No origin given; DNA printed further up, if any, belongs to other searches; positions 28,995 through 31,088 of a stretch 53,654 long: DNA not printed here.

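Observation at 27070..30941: Tandem GH99/WbsX/DUF5010-like paralogs, one T9SS-exported and one not: a candidate unassigned glycoside hydrolase activity at the heart of the rhamnose PUL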

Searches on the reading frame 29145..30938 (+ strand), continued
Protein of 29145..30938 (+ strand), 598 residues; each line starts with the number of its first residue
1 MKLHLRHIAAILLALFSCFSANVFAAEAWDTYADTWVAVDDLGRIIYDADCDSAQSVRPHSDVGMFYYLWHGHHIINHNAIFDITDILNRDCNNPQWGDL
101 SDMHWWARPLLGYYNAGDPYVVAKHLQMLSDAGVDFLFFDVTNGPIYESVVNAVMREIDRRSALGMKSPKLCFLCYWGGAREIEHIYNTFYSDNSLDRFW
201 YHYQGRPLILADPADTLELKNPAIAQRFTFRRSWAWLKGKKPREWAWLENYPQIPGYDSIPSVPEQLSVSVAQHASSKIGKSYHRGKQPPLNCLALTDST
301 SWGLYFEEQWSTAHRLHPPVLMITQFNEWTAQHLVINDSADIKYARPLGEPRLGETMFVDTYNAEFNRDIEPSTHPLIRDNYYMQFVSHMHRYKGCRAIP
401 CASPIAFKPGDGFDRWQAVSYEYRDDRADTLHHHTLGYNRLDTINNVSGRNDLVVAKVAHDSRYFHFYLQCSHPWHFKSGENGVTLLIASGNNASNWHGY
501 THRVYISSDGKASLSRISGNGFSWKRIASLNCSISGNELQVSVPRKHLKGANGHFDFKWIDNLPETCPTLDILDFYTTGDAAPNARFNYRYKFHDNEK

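Call 31: find_encoding_contigs(protein=P0006, flank=10000, max_places=2)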
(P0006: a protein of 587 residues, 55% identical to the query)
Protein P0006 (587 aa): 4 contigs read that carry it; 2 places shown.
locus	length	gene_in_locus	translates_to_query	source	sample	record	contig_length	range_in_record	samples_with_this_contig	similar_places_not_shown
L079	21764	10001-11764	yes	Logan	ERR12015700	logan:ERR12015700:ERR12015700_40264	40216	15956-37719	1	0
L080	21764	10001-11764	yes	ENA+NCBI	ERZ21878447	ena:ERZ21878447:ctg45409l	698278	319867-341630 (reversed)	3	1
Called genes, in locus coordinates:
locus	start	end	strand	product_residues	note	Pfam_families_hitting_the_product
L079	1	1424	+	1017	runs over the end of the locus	PF13620:CarboxypepD_reg (weak), PF13715:CarbopepD_reg_2, PF07715:Plug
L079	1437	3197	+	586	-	PF14322:SusD-like_3, PF07980:SusD_RagB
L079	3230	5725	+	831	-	PF00933:Glyco_hydro_3, PF01915:Glyco_hydro_3_C, PF14310:Fn3-like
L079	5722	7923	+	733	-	PF00933:Glyco_hydro_3, PF01915:Glyco_hydro_3_C, PF14310:Fn3-like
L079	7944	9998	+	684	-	-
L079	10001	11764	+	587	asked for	-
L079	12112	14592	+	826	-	PF00933:Glyco_hydro_3, PF01915:Glyco_hydro_3_C, PF07691:PA14, PF14310:Fn3-like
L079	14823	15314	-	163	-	PF13751:DDE_Tnp_1_6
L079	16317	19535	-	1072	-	PF17132:Glyco_hydro_106, PF22666:Glyco_hydro_2_N2 (weak)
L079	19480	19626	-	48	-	-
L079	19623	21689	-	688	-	PF18962:Por_Secre_tail (weak)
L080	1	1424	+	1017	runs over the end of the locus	PF13620:CarboxypepD_reg (weak), PF13715:CarbopepD_reg_2, PF07715:Plug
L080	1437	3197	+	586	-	PF14322:SusD-like_3, PF07980:SusD_RagB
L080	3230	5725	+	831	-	PF00933:Glyco_hydro_3, PF01915:Glyco_hydro_3_C, PF14310:Fn3-like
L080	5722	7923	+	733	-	PF00933:Glyco_hydro_3, PF01915:Glyco_hydro_3_C, PF14310:Fn3-like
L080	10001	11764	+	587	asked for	-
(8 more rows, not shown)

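Call 32: find_encoding_contigs(protein=P0014, flank=10000, max_places=1)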
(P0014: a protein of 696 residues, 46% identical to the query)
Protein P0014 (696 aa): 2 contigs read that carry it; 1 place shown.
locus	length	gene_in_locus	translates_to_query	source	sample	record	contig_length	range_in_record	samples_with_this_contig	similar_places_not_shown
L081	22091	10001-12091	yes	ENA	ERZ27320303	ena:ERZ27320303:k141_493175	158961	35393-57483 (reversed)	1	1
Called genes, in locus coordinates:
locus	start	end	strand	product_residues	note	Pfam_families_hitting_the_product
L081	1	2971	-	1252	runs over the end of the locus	PF13620:CarboxypepD_reg (weak)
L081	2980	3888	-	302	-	-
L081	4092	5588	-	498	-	PF02638:GHL10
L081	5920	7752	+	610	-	PF01134:GIDA (weak), PF12831:FAD_oxidored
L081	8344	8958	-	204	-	PF16128:DUF4840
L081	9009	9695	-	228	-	PF00756:Esterase (weak)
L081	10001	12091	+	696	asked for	-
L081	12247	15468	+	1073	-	PF17132:Glyco_hydro_106, PF02837:Glyco_hydro_2_N (weak), PF22666:Glyco_hydro_2_N2 (weak)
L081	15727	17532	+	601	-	PF17389:Bac_rhamnosid6H, PF17390:Bac_rhamnosid_C (weak)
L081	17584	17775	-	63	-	-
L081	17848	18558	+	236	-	PF20730:YetF_N, PF04239:DUF421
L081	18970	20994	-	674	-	PF05649:Peptidase_M13_N, PF01431:Peptidase_M13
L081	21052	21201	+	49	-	-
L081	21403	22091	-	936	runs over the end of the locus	-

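Call 33: find_encoding_contigs(protein=P0116, flank=10000, max_places=1)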
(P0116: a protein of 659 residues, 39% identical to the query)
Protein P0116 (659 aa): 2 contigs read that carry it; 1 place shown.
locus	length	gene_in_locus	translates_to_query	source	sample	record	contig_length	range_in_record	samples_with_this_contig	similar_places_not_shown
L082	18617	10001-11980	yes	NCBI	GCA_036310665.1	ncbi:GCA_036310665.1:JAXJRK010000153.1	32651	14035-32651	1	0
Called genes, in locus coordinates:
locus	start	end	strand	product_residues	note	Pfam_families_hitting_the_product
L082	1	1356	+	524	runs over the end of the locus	PF10150:RNase_E_G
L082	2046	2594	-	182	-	PF00886:Ribosomal_S16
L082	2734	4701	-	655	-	PF03169:OPT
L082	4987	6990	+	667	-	PF05547:Peptidase_M6, PF00041:fn3 (weak)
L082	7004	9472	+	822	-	PF05547:Peptidase_M6, PF00041:fn3 (faint)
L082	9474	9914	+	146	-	PF00892:EamA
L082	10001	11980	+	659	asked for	-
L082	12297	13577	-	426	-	PF00079:Serpin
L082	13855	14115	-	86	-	PF15738:YafQ_toxin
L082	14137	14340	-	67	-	-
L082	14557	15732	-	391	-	PF16499:Melibiase_2, PF17801:Melibiase_C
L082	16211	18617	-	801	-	?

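Call 34: find_encoding_contigs(protein=P0064, flank=10000, max_places=1)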
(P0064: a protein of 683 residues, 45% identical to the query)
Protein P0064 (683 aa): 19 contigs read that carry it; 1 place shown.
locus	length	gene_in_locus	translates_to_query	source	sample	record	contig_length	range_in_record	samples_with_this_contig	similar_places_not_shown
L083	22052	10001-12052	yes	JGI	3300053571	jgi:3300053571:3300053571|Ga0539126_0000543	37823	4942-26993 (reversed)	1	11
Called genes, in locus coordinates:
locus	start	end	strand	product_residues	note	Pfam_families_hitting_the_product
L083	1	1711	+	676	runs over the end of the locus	-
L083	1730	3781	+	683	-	-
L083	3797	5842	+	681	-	-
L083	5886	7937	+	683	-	PF16317:Glyco_hydro_99 (faint)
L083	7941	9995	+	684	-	-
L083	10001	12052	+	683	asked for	-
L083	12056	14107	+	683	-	-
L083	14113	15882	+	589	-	-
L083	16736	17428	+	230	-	-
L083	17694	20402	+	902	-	PF02449:Glyco_hydro_42 (faint)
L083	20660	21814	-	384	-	PF00465:Fe-ADH, PF13685:Fe-ADH_2, PF25137:ADH_Fe_C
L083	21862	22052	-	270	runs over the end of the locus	PF00596:Aldolase_II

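Call 49: search_protein_representatives(alignment_id=A1)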
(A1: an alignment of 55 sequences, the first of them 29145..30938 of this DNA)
Query: 55 sequences, 675 profile positions. Proteins with E-value up to 0.001 (for the whole library): 3696; up to 1e-10: 2468; up to 1e-30: 1258. The best 150 are listed.
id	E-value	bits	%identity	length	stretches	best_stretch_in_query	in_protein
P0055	4.7e-295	996.5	-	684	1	7-673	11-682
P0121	9.9e-285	962.4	-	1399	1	16-667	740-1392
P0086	1.5e-283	958.5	-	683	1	12-666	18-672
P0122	3.9e-280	947.2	-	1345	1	11-674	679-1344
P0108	6.8e-270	913.4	-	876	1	19-671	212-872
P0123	6.4e-266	900.2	-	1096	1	5-596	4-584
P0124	1.8e-264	895.4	-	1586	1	18-643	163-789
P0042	2.8e-260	881.6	-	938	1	12-674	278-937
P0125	5.5e-256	867.4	-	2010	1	17-593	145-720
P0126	2.2e-245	832.3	-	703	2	213-660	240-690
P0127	2.0e-223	759.8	-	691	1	22-597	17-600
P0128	4.4e-208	709.1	-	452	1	6-450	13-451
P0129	1.4e-205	700.8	-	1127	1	18-669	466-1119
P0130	2.4e-195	667.0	-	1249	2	8-595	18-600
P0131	5.3e-193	659.3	-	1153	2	7-595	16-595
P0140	6.2e-175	599.5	-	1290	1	27-667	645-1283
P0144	1.8e-172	591.4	-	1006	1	25-674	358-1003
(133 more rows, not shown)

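Call 50: search_protein_families(library=pfam, proteins=[P0121, P0122, P0124, P0125, P0129, P0140, P0144], max_evalue=0.001)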
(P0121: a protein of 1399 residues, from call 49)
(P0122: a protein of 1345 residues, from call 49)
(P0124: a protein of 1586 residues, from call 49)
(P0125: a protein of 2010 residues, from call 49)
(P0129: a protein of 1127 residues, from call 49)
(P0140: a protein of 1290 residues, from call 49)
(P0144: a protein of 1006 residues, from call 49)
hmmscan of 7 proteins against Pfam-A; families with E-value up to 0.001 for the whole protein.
P0121 (1399 aa): 3 families
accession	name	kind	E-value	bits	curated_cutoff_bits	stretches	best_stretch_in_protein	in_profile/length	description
PF16317.11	Glyco_hydro_99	-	3.3e-05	23.6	33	0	826-926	60-158/341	Glycosyl hydrolase family 99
PF16227.11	DUF4886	-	0.00021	20.8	26.7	0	376-532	67-221/242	Domain of unknown function (DUF4886)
PF13004.13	BACON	-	0.00094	19.6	25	1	69-128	4-61/61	Putative binding domain, N-terminal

P0122 (1345 aa): 3 families
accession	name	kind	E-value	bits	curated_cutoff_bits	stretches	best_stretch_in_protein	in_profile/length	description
PF19223.5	Chropara_Vmeth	-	8.5e-07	28.8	22.9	0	317-351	141-175/319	Chroparavirus methyltransferase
PF17138.9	DUF5111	-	0.00012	22.3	31.9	0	111-160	69-119/122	Domain of unknown function (DUF5111)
PF20545.3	DUF6759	-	0.00061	20.3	27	0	381-408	43-69/94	Domain of unknown function (DUF6759)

P0124 (1586 aa): 2 families
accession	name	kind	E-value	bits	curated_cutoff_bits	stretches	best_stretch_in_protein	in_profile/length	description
PF13290.12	CHB_HEX_C_1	-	4.7e-23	81.3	22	1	1160-1223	1-65/67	Chitobiase/beta-hexosaminidase C-terminal domain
PF13287.12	Fn3_assoc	-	2.5e-18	66.4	23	1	1171-1228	1-59/59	Fn3 associated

P0125 (2010 aa): 2 families
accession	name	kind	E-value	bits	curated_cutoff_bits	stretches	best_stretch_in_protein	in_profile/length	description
PF13290.12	CHB_HEX_C_1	-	5.1e-23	81.2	22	2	1148-1209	1-62/67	Chitobiase/beta-hexosaminidase C-terminal domain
PF13287.12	Fn3_assoc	-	9.1e-16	58.2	23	1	1159-1216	1-59/59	Fn3 associated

P0129 (1127 aa): 3 families
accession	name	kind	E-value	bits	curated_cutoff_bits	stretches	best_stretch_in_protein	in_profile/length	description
PF03422.21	CBM_6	-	1.2e-19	71.3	28.9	1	349-461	5-125/125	Carbohydrate binding module (family 6)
PF18962.6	Por_Secre_tail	-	2.9e-14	53.6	27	1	1050-1126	1-75/75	Secretion system C-terminal sorting domain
PF18099.7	CBM_35_2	-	3.9e-10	40.2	23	1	355-457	5-110/112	Carbohydrate binding module (family 35)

P0140 (1290 aa): 4 families
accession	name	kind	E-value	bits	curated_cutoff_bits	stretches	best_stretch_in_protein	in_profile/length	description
PF04616.20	Glyco_hydro_43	-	1.7e-47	162.6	32.2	1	24-320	1-287/288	Glycosyl hydrolases family 43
PF03422.21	CBM_6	-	4.3e-22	79.2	28.9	1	517-631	4-124/125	Carbohydrate binding module (family 6)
PF18962.6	Por_Secre_tail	-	4.8e-10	40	27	1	1221-1287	1-70/75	Secretion system C-terminal sorting domain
PF18099.7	CBM_35_2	-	3.4e-09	37.2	23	1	523-629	4-111/112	Carbohydrate binding module (family 35)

P0144 (1006 aa): 1 family
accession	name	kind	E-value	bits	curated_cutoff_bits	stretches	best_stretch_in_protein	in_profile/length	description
PF18962.6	Por_Secre_tail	-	4.8e-13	49.7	27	1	936-997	1-67/75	Secretion system C-terminal sorting domain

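Call 74: search_protein_families(library=pfam, proteins=[L018:12132-13823:+, L018:14518-16959:+, L018:17019-18149:+, L018:18187-20835:+, L017:16450-18486:+, L009:12234-13778:+, L023:12162-14018:+, L047:12012-16436:+, L023:14538-16592:+], max_evalue=0.001)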
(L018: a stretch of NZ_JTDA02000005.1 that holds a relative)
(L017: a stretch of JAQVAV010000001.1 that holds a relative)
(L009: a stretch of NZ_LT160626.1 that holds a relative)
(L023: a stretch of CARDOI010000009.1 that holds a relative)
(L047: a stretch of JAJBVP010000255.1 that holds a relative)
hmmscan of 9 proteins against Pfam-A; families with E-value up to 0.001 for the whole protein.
L018:12132-13823:+ (563 aa): 1 family
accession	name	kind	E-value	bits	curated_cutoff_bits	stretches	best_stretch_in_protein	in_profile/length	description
PF18962.6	Por_Secre_tail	-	8.4e-08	32.8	27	1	502-563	1-72/75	Secretion system C-terminal sorting domain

L018:14518-16959:+ (813 aa): 3 families
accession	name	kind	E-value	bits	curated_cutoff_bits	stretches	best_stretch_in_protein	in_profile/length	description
PF16371.11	MetallophosN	-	1.7e-24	86.2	35.6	1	280-359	1-77/77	N terminal of Calcineurin-like phosphoesterase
PF16370.11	MetallophosC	-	9.2e-20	71.8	29.7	1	599-765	1-154/168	C terminal of Calcineurin-like phosphoesterase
PF00149.33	Metallophos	-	1e-06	29.8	21.5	1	374-580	7-190/191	Calcineurin-like phosphoesterase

L018:17019-18149:+ (376 aa): 2 families
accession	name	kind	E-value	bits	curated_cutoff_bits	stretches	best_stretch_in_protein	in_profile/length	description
PF00245.25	Alk_phosphatase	-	2.4e-74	251.2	24.4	2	47-321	2-323/423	Alkaline phosphatase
PF01676.23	Metalloenzyme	-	3.3e-11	43.6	24.3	1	244-354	133-226/252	Metalloenzyme superfamily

L018:18187-20835:+ (882 aa): 2 families
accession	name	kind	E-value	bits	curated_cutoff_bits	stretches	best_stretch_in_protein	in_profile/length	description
PF03372.29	Exo_endo_phos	-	9.1e-16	58.7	24.5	1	54-301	1-225/225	Endonuclease/Exonuclease/phosphatase family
PF07602.17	DUF1565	-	2.3e-07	30.8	20.3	1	325-479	2-147/257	Protein of unknown function (DUF1565)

L017:16450-18486:+ (678 aa): 3 families
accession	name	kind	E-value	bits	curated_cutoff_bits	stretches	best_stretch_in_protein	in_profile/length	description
PF03632.21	Glyco_hydro_65m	-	5.2e-65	220.3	27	2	307-503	1-208/371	Glycosyl hydrolase family 65 central catalytic domain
PF22124.2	Glyco_hydro_95_cat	-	1.8e-10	40.8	27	1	358-468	112-223/408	Glycosyl hydrolase family 95 catalytic domain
PF03636.21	Glyco_hydro_65N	-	4.7e-07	30.2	26.6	1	38-162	19-161/233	Glycosyl hydrolase family 65, N-terminal domain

L009:12234-13778:+ (514 aa): 1 family
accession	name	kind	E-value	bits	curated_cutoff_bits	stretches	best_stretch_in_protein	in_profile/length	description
PF18962.6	Por_Secre_tail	-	0.0004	21.1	27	0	467-514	19-72/75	Secretion system C-terminal sorting domain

L023:12162-14018:+ (618 aa): 0 families

L047:12012-16436:+ (1474 aa): 6 families
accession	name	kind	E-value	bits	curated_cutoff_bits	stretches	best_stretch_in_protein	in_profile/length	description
PF09992.14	NAGPA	-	7.8e-12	46.2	25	1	324-432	56-158/169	Phosphodiester glycosidase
PF22073.2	Cep192_D4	-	2.7e-06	28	35.5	1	963-1046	17-111/112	Cep192 domain 4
PF15780.11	ASH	-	4.8e-05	23.9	27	1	961-1036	17-94/98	Abnormal spindle-like microcephaly-assoc'd, ASPM-SPD-2-Hydin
PF22067.2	Cep192_D3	-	6.5e-05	23.4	27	1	954-1030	5-82/99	Cep192 domain 3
PF24507.1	Ig_CFAP65_4th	-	0.0001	23.1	27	1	991-1045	21-75/76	CFAP65, fourth Ig-like domain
PF22544.2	HYDIN_VesB_CFA65-like_Ig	-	0.00011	22.8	25.5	1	962-1043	15-98/100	HYDIN/CFA65/VesB-like, Ig-like domain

L023:14538-16592:+ (684 aa): 0 families
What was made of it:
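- Others lie next to phosphatases or phosphodiesterases (call 74). In L047 it is followed by a NAGPA-type phosphodiester glycosidase (call 74).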

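Call 80: find_encoding_contigs(protein=P0041, flank=10000, max_places=1)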
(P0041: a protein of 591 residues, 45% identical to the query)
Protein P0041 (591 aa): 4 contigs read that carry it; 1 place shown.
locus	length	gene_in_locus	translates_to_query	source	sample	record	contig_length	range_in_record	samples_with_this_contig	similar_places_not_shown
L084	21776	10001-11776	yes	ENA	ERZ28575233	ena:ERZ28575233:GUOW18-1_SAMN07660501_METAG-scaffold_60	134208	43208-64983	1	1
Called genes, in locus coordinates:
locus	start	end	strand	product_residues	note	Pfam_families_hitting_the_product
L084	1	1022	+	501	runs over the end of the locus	-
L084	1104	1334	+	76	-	-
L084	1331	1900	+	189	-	-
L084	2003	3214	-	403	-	PF03315:SDH_beta, PF03313:SDH_alpha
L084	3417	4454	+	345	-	PF00561:Abhydrolase_1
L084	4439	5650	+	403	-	PF03447:NAD_binding_3, PF00742:Homoserine_dh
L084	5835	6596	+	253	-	PF00535:Glycos_transf_2, PF10111:Glyco_tranf_2_2, PF13641:Glyco_tranf_2_3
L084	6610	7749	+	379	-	PF13439:Glyco_transf_4, PF13579:Glyco_trans_4_4, PF13477:Glyco_trans_4_2, PF00534:Glycos_transf_1, PF13692:Glyco_trans_1_4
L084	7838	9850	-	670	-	PF06874:FBPase_2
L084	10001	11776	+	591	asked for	PF16317:Glyco_hydro_99 (faint)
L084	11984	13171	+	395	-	PF02585:PIG-L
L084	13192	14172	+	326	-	PF00480:ROK, PF01869:BcrAD_BadFG (faint)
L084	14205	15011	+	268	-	PF01182:Glucosamine_iso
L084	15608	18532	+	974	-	PF07719:TPR_2 (faint), PF07721:TPR_4 (faint), PF13428:TPR_14 (faint), PF13525:YfiO (faint), PF14559:TPR_19 (faint), PF09976:TPR_21 (faint), PF12895:ANAPC3 (faint), PF13432:TPR_16, +5 more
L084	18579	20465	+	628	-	-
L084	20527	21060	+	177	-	-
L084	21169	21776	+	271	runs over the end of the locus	PF00106:adh_short, PF01370:Epimerase (weak), PF08659:KR, PF13561:adh_short_C2, PF08643:DUF1776 (weak)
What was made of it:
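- Some family members sit in contexts unrelated to rhamnose (L082, L084; calls 33, 80).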

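Call 81: find_encoding_contigs(protein=P0081, flank=10000, max_places=1)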
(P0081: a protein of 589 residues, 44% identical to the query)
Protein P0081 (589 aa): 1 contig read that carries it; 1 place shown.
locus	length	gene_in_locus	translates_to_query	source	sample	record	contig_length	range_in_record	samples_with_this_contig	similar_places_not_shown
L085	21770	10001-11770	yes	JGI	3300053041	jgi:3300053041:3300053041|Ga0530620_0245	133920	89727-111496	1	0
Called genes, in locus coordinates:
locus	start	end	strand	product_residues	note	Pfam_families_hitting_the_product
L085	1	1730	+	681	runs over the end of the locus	-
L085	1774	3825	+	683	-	PF16317:Glyco_hydro_99 (faint)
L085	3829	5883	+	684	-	-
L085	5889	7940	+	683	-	-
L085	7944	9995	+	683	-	-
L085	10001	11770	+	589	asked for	-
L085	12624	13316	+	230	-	-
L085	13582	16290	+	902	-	PF02449:Glyco_hydro_42 (faint)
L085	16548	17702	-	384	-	PF00465:Fe-ADH, PF13685:Fe-ADH_2, PF25137:ADH_Fe_C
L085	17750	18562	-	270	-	PF00596:Aldolase_II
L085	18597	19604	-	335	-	PF06379:RhaT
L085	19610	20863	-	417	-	PF06134:RhaA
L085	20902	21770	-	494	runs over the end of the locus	PF00370:FGGY_N, PF02782:FGGY_C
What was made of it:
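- Arrays of 6-8 paralogs lie next to rhaBATD and Fe-ADH (calls 34, 81).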

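Call 82: find_encoding_contigs(protein=P0067, flank=10000, max_places=1)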
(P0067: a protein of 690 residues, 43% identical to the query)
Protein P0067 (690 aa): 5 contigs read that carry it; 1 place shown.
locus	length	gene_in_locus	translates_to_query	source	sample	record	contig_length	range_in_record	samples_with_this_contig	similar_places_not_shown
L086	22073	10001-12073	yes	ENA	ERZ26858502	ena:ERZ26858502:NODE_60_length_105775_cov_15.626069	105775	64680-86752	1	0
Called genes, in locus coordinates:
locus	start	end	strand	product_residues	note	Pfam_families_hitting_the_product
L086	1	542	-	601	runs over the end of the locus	PF14322:SusD-like_3, PF07980:SusD_RagB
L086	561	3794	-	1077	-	PF13620:CarboxypepD_reg (weak), PF13715:CarbopepD_reg_2, PF07715:Plug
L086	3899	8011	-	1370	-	PF07494:Reg_prop (faint), PF07495:Y_Y_Y, PF00512:HisKA, PF02518:HATPase_c, PF00072:Response_reg, PF00165:HTH_AraC (weak), PF12833:HTH_18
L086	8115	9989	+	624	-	PF17389:Bac_rhamnosid6H, PF17390:Bac_rhamnosid_C (weak)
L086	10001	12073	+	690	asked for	PF16317:Glyco_hydro_99 (faint), PF18962:Por_Secre_tail (weak)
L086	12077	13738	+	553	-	-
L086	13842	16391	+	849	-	PF00933:Glyco_hydro_3, PF01915:Glyco_hydro_3_C, PF07691:PA14, PF14310:Fn3-like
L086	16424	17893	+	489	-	PF00370:FGGY_N, PF02782:FGGY_C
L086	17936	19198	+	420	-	PF06134:RhaA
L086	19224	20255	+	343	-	PF06379:RhaT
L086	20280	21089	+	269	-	PF00596:Aldolase_II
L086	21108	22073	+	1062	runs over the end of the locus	PF17132:Glyco_hydro_106, PF02837:Glyco_hydro_2_N (weak), PF22666:Glyco_hydro_2_N2 (weak)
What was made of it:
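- L086 carries the same gene set in a different order: HTCS, GH78-like, family member, GH3, RhaB/A/T/D, GH106 (call 82).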
